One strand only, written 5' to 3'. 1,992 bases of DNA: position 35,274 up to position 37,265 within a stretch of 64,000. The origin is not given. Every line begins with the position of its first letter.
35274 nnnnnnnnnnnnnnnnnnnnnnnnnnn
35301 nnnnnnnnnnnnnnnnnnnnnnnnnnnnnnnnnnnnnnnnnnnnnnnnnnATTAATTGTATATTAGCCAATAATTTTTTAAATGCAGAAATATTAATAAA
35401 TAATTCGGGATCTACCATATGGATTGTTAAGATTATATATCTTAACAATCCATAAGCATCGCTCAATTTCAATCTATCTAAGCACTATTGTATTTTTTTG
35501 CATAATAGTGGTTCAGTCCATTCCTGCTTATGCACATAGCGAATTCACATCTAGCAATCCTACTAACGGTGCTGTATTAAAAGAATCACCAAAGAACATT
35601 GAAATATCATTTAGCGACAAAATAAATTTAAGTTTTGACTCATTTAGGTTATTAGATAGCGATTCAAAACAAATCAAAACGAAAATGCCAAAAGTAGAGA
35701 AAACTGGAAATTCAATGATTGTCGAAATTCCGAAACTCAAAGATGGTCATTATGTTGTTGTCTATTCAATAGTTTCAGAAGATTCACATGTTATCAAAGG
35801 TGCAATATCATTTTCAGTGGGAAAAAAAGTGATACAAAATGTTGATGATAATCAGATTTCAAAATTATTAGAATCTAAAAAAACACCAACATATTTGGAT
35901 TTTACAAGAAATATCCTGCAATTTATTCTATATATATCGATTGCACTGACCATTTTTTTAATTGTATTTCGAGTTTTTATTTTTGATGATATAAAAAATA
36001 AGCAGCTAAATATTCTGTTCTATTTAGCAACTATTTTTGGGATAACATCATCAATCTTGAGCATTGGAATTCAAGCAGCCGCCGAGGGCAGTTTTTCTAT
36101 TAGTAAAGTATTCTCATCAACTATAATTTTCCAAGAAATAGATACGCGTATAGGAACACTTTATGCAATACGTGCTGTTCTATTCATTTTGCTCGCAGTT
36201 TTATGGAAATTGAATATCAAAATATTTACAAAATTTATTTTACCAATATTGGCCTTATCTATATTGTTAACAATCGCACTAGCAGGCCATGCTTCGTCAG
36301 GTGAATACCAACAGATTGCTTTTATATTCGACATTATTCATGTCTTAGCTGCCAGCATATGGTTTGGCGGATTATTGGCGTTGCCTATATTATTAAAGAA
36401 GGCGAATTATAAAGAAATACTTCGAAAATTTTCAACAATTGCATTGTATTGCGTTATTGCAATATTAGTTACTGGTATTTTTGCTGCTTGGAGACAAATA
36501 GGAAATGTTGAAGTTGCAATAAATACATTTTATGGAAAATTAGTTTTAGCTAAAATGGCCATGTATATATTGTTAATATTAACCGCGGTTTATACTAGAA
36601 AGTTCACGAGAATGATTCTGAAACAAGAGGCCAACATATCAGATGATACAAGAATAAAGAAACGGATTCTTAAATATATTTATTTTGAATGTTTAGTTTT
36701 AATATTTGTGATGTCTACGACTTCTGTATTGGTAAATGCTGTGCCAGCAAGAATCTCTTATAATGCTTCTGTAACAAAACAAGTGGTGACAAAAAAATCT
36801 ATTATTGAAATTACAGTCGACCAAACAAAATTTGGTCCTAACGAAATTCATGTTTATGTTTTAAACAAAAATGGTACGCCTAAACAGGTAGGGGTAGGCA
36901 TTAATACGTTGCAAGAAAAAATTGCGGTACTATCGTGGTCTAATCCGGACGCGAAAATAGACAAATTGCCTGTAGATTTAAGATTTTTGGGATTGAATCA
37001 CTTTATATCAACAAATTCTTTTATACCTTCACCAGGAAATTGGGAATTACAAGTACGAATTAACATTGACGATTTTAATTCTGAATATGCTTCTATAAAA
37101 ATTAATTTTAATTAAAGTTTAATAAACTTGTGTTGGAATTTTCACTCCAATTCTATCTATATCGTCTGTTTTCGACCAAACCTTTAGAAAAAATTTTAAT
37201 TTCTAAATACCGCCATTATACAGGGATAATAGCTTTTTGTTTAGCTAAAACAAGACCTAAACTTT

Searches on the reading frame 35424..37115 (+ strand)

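Call 30: search_protein_families(library=pfam, proteins=[window:35424-37115:+], max_evalue=0.001)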
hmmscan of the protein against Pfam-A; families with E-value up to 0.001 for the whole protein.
window:35424-37115:+ (563 aa): 2 families
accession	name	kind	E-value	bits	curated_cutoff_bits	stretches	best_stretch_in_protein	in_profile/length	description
PF04234.18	CopC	-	1.9e-20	74.1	23.3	1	38-132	1-92/92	CopC domain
PF05425.18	CopD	-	2.7e-16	60.3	32.1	1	331-436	2-105/105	Copper resistance protein D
